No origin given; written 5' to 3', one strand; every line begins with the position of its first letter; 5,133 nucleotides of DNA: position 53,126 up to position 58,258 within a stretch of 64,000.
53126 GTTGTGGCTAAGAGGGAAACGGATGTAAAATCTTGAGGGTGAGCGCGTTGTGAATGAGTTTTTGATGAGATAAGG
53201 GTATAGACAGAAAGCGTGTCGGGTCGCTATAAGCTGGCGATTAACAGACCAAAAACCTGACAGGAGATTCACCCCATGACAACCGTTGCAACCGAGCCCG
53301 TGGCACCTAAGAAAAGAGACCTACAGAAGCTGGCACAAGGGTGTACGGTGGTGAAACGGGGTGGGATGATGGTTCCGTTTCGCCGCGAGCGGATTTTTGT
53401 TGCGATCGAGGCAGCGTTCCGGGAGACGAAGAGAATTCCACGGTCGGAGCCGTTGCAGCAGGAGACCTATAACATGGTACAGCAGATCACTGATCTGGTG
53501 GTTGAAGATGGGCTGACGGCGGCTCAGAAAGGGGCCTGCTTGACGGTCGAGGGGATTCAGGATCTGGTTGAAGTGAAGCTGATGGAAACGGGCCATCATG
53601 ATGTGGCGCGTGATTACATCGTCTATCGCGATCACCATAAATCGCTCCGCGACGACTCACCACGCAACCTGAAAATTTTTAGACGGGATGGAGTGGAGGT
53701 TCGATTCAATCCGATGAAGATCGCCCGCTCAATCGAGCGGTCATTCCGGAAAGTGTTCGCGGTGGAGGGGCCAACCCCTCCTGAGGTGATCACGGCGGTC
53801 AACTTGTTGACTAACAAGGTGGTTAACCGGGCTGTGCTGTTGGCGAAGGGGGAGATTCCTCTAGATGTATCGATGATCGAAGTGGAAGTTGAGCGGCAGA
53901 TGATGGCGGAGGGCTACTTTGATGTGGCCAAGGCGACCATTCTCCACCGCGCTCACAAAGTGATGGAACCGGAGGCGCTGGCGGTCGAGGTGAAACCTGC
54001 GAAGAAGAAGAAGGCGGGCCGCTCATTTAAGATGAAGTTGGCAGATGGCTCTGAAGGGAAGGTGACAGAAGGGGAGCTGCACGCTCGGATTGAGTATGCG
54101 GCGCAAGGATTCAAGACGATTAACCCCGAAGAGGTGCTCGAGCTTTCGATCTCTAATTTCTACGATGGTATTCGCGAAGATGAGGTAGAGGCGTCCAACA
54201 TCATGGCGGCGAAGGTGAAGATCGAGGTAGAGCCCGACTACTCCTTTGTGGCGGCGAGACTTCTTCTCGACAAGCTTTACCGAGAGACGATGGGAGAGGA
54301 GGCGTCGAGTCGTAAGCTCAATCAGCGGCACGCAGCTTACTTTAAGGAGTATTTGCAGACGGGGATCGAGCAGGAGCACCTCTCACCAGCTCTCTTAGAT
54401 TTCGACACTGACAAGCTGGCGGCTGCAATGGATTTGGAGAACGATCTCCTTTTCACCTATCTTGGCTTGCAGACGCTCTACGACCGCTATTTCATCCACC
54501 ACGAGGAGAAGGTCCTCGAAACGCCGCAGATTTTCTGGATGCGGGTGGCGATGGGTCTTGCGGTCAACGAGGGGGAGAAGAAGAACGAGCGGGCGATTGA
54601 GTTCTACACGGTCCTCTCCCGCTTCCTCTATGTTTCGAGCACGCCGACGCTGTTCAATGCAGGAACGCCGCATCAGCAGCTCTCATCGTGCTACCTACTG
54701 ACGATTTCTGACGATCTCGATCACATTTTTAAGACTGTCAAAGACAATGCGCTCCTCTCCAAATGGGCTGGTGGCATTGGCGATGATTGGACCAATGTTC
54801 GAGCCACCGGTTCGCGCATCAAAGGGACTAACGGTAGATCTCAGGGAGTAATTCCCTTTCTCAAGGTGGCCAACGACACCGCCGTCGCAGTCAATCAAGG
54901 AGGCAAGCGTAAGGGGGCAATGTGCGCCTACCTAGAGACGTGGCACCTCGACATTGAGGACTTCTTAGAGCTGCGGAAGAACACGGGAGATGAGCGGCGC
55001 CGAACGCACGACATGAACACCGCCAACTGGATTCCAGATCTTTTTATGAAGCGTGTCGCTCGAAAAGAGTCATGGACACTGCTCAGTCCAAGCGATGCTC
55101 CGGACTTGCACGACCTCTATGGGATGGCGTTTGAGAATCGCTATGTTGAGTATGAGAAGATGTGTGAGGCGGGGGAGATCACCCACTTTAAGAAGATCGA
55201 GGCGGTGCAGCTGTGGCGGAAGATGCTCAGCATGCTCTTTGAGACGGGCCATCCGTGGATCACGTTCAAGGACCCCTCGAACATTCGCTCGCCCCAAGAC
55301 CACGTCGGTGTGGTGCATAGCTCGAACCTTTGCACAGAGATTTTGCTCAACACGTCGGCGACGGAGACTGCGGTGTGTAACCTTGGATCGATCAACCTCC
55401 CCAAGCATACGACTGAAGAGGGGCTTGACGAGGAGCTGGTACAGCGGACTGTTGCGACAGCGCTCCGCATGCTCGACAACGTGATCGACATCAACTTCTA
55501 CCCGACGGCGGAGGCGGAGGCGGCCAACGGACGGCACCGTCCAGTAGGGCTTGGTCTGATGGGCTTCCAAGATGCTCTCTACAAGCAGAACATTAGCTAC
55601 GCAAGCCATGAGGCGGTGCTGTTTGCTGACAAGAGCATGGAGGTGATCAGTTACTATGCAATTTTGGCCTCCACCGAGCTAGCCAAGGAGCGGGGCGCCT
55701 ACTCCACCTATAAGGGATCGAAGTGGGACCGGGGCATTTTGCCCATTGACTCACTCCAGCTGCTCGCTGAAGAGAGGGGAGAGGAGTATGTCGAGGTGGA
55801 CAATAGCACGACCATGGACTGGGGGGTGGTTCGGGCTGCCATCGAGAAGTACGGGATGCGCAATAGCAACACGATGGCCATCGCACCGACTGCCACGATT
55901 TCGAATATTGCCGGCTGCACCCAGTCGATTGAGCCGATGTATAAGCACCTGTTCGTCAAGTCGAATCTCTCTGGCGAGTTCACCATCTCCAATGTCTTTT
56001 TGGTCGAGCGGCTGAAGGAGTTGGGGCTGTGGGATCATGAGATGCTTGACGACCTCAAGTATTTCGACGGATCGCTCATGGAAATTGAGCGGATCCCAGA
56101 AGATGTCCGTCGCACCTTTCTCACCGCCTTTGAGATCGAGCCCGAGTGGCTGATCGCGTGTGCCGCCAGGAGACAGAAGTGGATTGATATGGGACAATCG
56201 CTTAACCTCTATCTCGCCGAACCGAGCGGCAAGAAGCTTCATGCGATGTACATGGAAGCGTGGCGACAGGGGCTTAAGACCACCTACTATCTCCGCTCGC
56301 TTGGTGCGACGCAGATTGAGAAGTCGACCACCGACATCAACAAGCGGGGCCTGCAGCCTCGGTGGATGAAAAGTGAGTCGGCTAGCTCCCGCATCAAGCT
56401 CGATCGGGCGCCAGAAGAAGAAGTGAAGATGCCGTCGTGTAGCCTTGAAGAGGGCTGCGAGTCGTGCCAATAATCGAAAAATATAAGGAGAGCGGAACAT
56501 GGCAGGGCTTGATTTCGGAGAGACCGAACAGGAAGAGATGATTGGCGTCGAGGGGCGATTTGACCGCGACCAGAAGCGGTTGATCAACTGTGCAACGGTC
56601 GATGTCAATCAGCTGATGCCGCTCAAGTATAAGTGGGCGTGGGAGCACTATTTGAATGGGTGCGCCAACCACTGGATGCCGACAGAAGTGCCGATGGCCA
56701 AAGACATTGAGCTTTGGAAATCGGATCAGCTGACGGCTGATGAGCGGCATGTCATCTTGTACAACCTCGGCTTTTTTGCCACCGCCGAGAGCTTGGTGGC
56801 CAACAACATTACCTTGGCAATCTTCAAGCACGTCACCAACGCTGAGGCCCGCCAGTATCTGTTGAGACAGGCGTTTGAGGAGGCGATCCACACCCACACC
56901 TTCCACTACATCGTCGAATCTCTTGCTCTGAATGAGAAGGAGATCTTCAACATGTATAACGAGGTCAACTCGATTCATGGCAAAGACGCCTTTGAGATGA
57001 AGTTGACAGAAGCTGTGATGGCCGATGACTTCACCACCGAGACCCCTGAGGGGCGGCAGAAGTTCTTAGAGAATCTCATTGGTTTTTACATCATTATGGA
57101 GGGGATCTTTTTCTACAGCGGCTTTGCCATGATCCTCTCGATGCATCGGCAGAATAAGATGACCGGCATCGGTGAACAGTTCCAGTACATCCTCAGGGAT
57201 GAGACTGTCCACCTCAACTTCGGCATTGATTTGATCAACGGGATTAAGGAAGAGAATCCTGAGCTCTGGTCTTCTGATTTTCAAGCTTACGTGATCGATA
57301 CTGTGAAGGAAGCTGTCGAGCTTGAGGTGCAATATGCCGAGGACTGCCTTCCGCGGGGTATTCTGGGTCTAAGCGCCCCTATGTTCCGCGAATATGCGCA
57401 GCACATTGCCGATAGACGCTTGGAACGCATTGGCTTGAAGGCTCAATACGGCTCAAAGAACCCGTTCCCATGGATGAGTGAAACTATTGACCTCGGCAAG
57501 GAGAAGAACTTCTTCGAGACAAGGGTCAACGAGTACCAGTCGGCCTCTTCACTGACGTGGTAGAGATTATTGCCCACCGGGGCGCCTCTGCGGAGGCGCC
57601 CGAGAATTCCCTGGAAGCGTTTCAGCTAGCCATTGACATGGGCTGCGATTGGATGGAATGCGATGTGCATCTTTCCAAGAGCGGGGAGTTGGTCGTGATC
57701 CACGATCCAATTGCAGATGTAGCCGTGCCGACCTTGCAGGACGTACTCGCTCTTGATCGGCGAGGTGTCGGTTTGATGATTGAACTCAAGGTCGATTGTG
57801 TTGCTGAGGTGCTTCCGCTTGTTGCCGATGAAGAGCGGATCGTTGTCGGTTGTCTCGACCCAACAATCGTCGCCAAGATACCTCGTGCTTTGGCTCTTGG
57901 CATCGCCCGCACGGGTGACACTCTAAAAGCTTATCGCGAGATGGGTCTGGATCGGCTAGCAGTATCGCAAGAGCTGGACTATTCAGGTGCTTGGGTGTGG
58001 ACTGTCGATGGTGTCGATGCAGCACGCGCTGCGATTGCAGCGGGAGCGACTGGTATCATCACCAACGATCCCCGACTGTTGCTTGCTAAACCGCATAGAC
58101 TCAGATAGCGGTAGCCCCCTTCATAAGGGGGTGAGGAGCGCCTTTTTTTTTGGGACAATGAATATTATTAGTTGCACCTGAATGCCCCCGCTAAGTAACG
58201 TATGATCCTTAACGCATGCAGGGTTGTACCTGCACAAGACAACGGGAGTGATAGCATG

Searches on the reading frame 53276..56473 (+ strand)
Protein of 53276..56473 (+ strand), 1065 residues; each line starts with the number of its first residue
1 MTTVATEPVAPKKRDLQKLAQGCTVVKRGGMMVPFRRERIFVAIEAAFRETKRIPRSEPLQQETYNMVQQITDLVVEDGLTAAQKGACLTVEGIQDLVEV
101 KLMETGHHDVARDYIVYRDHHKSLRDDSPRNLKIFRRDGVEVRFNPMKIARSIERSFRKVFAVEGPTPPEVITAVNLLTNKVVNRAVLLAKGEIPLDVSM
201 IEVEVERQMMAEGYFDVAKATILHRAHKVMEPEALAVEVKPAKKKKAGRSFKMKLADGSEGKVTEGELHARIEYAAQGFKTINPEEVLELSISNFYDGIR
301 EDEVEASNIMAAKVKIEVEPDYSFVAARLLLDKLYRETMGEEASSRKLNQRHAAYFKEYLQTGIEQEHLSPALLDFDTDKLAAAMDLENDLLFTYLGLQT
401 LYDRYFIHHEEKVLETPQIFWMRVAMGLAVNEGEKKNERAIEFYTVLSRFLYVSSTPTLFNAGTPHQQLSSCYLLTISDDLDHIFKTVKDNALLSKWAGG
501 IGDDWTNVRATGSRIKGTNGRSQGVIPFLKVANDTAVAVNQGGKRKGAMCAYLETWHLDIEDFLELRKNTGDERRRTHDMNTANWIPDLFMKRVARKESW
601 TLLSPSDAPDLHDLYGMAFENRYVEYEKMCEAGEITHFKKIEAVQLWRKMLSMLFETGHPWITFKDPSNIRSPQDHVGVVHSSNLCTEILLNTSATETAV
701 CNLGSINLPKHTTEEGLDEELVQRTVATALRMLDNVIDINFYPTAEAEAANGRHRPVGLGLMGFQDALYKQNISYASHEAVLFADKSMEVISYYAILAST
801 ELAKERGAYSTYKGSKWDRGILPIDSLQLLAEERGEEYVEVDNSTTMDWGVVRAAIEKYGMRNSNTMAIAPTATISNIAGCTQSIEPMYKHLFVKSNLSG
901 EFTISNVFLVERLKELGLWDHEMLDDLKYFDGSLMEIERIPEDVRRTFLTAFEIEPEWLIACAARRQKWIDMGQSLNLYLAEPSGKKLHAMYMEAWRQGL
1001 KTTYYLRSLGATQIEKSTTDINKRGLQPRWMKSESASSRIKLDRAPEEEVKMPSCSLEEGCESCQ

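Call 50: find_related_loci(query=window:53276-56473:+, collection=genome_contigs, flank=10000)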
Query window:53276-56473:+ (1065 aa) in genome_contigs; peptide patterns used: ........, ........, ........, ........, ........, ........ (x = any residue, [..] = any of these).
600 stretches matched a pattern (row limit reached: there are more); 600 encode a relative of the query (tblastn E <= 1e-3); the best 80 are kept; 80 distinct loci.
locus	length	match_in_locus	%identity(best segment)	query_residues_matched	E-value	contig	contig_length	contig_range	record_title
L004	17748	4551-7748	67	1-1065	0e+0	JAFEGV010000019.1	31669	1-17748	MAG: Verrucomicrobia bacterium isolate SZAS-9 LIN-383__19__length-31669, whole genome shotgun sequence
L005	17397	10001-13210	68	24-1065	0e+0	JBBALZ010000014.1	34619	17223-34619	MAG: Bdellovibrionota bacterium isolate EUL_076 ctg14-EUL_076, whole genome shotgun sequence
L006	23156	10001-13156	69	24-1065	0e+0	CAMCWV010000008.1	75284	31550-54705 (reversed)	MAG: Waddlia chondrophila WSU 86-1044 isolate MH-21oct19-270 genome assembly, contig: MH-21oct19-C457, whole genome shot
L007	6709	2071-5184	67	24-1065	0e+0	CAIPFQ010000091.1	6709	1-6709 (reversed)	MAG: uncultured Chlamydiae bacterium isolate Kiruna_bin-13304 genome assembly, contig: bin-13304:091/256, whole genome s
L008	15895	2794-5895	67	21-1065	0e+0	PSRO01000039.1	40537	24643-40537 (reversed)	MAG: Chlamydiae bacterium isolate Amazon FNV 2010 10 1 1 2 contig_75_18400884_length_40537_multi_3_in_0_out_1, whole gen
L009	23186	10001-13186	65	21-1065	0e+0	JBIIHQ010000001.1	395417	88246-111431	MAG: Bdellovibrionota bacterium isolate ME2001-08-13pf_3300042453_group1_bin131 Rohwer_bin1193_scaffold_4_c1, whole geno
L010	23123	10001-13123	65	24-1065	0e+0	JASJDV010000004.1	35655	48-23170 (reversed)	MAG: Simkaniaceae bacterium isolate MO_192.B16 MO_192.c_75, whole genome shotgun sequence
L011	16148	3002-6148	64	12-1065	0e+0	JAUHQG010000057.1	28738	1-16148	MAG: Candidatus Amphrikana amoebophyrae isolate SimkAspAT52 c_000000000057, whole genome shotgun sequence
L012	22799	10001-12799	61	6-1065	0e+0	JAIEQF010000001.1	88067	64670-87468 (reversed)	MAG: Chthoniobacterales bacterium isolate co.spades.DASTOOL.2.5kb_122 c_000000444304, whole genome shotgun sequence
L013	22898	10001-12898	60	10-1065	0e+0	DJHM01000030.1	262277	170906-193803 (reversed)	MAG TPA_asm: Latescibacteria bacterium UBA6620 UBA6620_contig_9274, whole genome shotgun sequence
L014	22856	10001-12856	60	18-1065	0e+0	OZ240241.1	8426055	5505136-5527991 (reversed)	MAG: Candidatus Latescibacterota bacterium isolate 5029ecf2-d60f-4a19-a35b-269815a0a5cf genome assembly, chromosome: 1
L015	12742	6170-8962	59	24-1065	0e+0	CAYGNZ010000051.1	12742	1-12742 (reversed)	MAG TPA_asm: uncultured Bdellovibrionales bacterium isolate ERP116193_co2_434 genome assembly, contig: NODE_11834_length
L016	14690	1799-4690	60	2-1065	0e+0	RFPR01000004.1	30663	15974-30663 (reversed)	MAG: Proteobacteria bacterium isolate WB4_3_0938 contig_100_3, whole genome shotgun sequence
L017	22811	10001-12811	59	25-1060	0e+0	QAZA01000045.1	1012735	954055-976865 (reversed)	Verrucomicrobia bacterium LW23 LW23_contig_6, whole genome shotgun sequence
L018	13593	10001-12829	59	20-1065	0e+0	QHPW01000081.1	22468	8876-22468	MAG: Verrucomicrobia bacterium isolate AV2 14_0903_13_30cm_scaffold_460911_curated, whole genome shotgun sequence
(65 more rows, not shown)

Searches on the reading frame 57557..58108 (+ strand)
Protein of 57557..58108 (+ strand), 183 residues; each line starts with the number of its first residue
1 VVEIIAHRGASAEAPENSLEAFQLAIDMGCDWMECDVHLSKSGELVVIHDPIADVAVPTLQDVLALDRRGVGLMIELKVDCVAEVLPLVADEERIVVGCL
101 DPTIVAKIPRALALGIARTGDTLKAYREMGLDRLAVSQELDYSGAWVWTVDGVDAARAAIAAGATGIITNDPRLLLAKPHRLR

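Call 20: search_protein_families(library=pfam, proteins=[window:57557-58108:+], max_evalue=0.001)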
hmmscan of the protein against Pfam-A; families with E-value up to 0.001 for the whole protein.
window:57557-58108:+ (183 aa): 2 families
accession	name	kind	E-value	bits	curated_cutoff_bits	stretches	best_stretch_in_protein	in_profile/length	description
PF03009.23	GDPD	-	8.4e-22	78.9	23.6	1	7-53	1-47/244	Glycerophosphoryl diester phosphodiesterase family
PF13653.12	GDPD_2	-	0.0008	20.3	27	0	147-172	4-29/30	Glycerophosphoryl diester phosphodiesterase family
